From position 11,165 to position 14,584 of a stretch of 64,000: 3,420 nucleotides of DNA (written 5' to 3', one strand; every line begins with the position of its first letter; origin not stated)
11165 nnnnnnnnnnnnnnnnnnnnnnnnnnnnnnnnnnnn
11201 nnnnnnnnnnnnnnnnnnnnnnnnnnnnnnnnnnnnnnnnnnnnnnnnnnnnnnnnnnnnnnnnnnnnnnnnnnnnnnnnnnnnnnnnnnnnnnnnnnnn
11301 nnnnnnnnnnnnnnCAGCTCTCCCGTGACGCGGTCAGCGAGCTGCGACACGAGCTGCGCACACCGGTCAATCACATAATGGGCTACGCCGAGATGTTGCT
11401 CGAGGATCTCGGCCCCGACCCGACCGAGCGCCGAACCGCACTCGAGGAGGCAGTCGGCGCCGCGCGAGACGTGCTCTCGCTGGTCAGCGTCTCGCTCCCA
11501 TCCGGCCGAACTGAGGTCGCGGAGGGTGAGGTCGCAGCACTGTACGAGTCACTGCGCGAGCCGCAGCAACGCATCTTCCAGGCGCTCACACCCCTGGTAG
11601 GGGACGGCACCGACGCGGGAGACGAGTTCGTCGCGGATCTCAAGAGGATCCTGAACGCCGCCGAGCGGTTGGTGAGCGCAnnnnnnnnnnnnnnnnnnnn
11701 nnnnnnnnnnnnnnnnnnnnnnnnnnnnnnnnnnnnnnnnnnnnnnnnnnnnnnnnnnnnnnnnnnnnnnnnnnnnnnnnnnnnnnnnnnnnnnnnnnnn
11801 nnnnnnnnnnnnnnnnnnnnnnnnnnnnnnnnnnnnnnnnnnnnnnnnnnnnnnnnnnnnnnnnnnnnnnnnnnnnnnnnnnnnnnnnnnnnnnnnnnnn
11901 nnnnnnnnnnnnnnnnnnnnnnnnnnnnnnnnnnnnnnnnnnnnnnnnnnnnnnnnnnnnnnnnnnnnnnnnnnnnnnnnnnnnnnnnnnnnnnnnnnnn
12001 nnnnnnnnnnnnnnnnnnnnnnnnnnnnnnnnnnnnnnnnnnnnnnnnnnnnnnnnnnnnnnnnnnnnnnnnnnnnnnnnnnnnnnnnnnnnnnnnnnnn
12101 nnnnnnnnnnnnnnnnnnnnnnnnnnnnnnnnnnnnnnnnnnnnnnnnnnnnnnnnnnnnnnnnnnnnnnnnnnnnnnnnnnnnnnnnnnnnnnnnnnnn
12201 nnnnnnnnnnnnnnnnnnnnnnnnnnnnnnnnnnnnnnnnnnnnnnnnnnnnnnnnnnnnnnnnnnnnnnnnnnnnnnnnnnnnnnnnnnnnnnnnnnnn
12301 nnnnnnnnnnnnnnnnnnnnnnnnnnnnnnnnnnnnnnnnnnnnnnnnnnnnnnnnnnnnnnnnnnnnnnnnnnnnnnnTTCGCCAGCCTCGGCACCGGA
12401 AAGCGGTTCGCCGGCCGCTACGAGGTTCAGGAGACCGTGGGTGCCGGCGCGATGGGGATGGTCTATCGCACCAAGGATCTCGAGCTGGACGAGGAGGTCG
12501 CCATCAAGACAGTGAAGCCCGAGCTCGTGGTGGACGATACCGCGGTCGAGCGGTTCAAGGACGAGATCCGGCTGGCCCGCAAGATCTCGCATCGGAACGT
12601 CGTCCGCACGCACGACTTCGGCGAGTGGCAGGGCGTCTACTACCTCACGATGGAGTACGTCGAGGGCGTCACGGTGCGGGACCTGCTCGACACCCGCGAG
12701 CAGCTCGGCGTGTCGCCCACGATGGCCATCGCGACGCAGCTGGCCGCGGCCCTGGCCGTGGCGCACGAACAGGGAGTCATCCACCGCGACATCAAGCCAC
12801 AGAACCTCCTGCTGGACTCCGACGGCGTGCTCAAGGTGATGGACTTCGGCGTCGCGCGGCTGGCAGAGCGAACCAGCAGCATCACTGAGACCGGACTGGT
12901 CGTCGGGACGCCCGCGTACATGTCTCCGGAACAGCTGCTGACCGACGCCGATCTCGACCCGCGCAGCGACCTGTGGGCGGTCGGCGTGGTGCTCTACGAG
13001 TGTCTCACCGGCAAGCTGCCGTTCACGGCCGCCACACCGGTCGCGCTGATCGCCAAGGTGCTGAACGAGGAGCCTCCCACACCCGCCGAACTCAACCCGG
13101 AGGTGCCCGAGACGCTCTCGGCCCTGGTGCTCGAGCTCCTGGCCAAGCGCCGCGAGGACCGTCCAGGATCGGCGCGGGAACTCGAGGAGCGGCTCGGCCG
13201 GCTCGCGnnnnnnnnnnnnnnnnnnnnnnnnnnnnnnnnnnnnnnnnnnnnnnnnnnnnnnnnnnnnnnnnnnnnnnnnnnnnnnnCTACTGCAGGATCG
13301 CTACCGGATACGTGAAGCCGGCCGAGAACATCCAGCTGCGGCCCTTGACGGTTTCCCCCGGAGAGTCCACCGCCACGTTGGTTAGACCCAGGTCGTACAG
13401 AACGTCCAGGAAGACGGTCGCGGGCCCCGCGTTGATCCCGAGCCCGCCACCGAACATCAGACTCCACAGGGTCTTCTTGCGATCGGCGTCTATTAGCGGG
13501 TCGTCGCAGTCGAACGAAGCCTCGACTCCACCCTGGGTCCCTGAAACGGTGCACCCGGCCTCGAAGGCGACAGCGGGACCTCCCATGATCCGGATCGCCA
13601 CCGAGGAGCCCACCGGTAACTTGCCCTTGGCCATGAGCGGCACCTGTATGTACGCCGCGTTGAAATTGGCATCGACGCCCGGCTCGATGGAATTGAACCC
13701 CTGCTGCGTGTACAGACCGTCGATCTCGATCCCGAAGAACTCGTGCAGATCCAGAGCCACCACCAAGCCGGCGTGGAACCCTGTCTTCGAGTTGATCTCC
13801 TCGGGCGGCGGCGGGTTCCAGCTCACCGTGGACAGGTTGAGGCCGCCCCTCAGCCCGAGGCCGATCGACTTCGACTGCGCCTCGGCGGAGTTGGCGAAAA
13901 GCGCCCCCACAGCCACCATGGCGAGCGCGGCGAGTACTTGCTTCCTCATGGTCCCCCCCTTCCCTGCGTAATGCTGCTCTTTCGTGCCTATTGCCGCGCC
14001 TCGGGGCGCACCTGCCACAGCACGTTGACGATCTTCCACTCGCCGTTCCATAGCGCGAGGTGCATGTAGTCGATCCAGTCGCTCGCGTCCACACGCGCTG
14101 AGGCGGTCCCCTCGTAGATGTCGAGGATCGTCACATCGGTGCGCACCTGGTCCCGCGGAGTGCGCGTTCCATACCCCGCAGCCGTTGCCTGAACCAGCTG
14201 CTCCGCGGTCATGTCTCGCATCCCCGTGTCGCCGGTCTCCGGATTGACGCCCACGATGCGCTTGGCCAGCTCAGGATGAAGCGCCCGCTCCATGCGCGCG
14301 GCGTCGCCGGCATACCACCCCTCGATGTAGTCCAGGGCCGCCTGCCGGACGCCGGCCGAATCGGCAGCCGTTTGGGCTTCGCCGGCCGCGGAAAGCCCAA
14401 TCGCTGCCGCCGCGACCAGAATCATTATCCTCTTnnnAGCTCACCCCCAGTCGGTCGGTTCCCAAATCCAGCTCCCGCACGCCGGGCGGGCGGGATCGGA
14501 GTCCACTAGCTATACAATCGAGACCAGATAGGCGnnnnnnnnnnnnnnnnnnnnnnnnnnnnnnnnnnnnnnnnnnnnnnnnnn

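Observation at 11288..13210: Unusual single-polypeptide architecture: ATPase-less H-box domain + receiver + HAMP-like linker + eukaryotic-type protein kinase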

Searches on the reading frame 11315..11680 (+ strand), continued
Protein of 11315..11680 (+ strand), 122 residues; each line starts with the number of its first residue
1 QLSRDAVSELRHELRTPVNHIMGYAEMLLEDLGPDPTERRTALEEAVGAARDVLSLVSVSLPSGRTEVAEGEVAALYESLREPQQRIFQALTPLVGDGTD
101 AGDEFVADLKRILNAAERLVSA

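Call 59: find_encoding_contigs(protein=P0266, flank=4000, max_places=2)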
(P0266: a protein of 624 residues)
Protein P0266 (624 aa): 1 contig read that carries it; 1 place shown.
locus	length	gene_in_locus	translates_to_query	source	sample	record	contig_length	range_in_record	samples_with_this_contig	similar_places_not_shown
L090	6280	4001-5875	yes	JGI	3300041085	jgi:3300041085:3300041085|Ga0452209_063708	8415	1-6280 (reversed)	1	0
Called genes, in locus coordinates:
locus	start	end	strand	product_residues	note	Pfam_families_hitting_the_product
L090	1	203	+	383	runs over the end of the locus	PF13458:Peripla_BP_6, PF13433:Peripla_BP_5, PF01094:ANF_receptor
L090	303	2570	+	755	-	PF00989:PAS (weak), PF13188:PAS_8 (weak), PF13426:PAS_9, PF01590:GAF, PF13185:GAF_2, PF13492:GAF_3, PF00512:HisKA, PF02518:HATPase_c, +2 more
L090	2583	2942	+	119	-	PF00072:Response_reg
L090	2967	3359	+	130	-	PF00072:Response_reg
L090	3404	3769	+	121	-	PF00072:Response_reg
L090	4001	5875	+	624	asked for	PF00512:HisKA, PF00072:Response_reg, PF00069:Pkinase, PF07714:PK_Tyr_Ser-Thr, PF03109:ABC1 (weak)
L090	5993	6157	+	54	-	-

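Call 72: list_cluster_members(proteins=[P0243, P0246, P0253, P0261, P0254, P0256, P0303, P0266, P0242, P0321])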
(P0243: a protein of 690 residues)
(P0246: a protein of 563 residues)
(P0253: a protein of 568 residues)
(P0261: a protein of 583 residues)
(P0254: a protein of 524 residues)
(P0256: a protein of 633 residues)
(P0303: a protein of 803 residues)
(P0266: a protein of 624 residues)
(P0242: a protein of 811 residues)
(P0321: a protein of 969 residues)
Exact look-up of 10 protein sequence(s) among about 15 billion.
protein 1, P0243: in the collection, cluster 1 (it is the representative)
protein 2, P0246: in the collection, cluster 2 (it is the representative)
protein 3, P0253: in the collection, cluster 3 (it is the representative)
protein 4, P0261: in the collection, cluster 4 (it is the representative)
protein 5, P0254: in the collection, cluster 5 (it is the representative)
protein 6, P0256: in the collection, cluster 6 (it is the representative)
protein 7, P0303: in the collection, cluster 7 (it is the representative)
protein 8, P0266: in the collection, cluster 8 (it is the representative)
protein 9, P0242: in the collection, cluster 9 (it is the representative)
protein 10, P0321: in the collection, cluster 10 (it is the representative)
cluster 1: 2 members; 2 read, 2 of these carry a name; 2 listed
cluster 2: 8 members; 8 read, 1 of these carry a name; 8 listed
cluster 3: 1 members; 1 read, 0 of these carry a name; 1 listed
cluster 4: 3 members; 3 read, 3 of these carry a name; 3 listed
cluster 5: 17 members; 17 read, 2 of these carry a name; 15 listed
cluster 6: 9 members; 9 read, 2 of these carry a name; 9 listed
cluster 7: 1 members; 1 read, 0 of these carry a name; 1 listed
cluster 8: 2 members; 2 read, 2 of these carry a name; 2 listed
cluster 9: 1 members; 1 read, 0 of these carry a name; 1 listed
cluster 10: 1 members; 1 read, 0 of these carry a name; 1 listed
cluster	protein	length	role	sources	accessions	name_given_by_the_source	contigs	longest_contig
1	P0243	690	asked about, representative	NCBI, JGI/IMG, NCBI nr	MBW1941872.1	MAG: response regulator [Deltaproteobacteria bacterium] | response regulator [Deltaproteobacteria bacterium]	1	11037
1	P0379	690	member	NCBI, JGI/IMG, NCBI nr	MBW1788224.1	MAG: response regulator [Deltaproteobacteria bacterium] | response regulator [Deltaproteobacteria bacterium]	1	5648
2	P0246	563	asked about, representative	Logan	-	-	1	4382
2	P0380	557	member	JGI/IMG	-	signal transduction histidine kinase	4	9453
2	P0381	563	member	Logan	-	-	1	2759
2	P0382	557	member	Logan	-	-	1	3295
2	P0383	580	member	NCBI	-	-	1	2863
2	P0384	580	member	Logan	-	-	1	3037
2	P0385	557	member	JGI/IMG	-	-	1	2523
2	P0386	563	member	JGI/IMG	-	-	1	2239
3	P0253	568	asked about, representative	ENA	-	-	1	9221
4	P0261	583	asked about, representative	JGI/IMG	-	sigma-B regulation protein RsbU (phosphoserine phosphatase)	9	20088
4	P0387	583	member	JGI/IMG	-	sigma-B regulation protein RsbU (phosphoserine phosphatase)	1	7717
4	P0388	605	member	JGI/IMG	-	sigma-B regulation protein RsbU (phosphoserine phosphatase)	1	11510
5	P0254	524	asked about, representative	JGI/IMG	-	-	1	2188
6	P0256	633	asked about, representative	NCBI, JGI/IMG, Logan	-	-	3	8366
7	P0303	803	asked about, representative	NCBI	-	-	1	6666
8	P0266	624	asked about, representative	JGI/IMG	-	DNA-binding response OmpR family regulator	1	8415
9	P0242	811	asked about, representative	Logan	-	-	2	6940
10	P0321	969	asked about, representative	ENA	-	-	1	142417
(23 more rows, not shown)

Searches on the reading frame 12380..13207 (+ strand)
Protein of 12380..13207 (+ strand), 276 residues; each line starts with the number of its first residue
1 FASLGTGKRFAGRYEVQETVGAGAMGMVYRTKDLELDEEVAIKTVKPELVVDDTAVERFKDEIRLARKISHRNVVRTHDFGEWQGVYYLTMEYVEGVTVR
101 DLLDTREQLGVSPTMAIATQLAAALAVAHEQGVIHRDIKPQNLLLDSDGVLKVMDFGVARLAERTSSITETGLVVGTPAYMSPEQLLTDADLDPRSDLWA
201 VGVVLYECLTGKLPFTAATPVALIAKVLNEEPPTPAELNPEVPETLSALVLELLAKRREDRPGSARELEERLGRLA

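Call 49: search_solved_structures(query=window:12380-13207:+, max_evalue=1e-20, show_alignments=1)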
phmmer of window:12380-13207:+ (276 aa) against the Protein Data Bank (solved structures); distinct sequences matched with E-value up to 1e-20: 827 (the best 60 are shown).
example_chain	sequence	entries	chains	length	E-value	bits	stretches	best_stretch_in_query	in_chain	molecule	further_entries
5u94_A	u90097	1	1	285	1.1e-54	188.9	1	3-273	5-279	Serine/threonine-protein kinase PknB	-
1o6y_A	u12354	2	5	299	2.6e-54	187.7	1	6-273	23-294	SERINE/THREONINE-PROTEIN KINASE PKNB | Probable serine/threonine-protein kinase pknB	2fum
6b2p_A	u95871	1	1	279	2.9e-54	187.5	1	7-273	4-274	Serine/threonine-protein kinase PknB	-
1mru_A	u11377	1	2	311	2.9e-54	187.5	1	6-273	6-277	Probable serine/threonine-protein kinase pknB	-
6i2p_A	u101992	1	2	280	2.3e-53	184.5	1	6-273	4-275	Serine/threonine-protein kinase PknB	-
3ori_A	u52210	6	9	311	3.7e-53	183.9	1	6-273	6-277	Serine/threonine protein kinase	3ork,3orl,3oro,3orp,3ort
3orm_A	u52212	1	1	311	3.8e-53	183.9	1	6-273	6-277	Serine/threonine protein kinase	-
3f69_A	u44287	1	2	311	7.2e-53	182.9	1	6-273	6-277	Serine/threonine-protein kinase pknB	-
3f61_A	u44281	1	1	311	3.5e-52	180.7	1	6-273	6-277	Serine/threonine-protein kinase pknB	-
9ruk_A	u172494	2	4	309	2.7e-50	174.5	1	6-268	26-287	Serine/threonine-protein kinase StkP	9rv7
9ruj_A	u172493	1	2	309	3.7e-50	174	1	6-268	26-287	Serine/threonine-protein kinase StkP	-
9ru3_A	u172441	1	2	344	4.3e-50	173.9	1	6-268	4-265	Serine/threonine-protein kinase StkP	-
9ymt_A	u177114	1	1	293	6.2e-50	173.3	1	7-272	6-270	Serine/Threonine Kinase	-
4eqm_A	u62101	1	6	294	6.3e-50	173.3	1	7-272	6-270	Protein kinase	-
9tmq_A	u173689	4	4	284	2.8e-47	164.7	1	6-255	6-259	Serine/threonine-protein kinase PknA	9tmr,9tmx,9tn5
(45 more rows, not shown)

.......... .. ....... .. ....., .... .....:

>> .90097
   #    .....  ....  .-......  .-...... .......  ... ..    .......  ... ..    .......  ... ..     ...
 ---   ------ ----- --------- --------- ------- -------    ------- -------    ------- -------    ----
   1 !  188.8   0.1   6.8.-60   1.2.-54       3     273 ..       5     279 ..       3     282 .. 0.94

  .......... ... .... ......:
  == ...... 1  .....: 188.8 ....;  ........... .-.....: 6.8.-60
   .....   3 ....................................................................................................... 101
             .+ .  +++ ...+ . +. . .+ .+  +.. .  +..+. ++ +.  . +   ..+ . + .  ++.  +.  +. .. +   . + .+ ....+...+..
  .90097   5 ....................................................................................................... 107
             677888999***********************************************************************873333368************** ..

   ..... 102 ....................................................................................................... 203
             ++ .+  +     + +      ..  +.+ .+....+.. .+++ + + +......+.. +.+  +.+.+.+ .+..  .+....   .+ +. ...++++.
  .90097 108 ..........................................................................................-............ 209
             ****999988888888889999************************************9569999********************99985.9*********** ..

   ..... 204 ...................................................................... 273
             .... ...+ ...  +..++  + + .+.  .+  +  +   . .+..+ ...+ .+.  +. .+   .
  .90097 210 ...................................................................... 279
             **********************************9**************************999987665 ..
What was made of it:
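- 12419..13207 (+): PknB-like Hanks Ser/Thr kinase domain. It has the G-loop, K407, E426, HRD 499-501, DFG 519-521 and SPE 546-548. The activation-loop residue Thr533 corresponds to PknB Thr171. PDB PknB 5u94 matches at E 1e-54, with the aligned activation loop shown (call 49).
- On Hanks-type (PknB-like) Ser/Thr kinase: The domain aligns to PknB at E 1e-54 (call 49).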

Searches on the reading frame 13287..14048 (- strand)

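Call 22: search_protein_families(library=pfam, proteins=[window:13287-14048:-], max_evalue=0.001)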
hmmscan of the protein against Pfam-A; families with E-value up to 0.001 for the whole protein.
window:13287-14048:- (253 aa): 2 families
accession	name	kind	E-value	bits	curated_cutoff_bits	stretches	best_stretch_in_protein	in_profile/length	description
PF13568.12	OMP_b-brl_2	-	2e-16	61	27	1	57-225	2-173/175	Outer membrane protein beta-barrel domain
PF13505.12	OMP_b-brl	-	7.2e-11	43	28.7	1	46-244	5-172/175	Outer membrane protein beta-barrel domain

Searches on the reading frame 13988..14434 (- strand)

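Call 22: search_protein_families(library=pfam, proteins=[window:13988-14434:-], max_evalue=0.001)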
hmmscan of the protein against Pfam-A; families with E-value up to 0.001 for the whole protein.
window:13988-14434:- (148 aa): 1 family
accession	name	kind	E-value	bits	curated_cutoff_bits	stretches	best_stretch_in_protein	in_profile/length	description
PF12893.14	Lumazine_bd_2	-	1.8e-16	61.4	22.1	1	25-141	2-116/116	Putative lumazine-binding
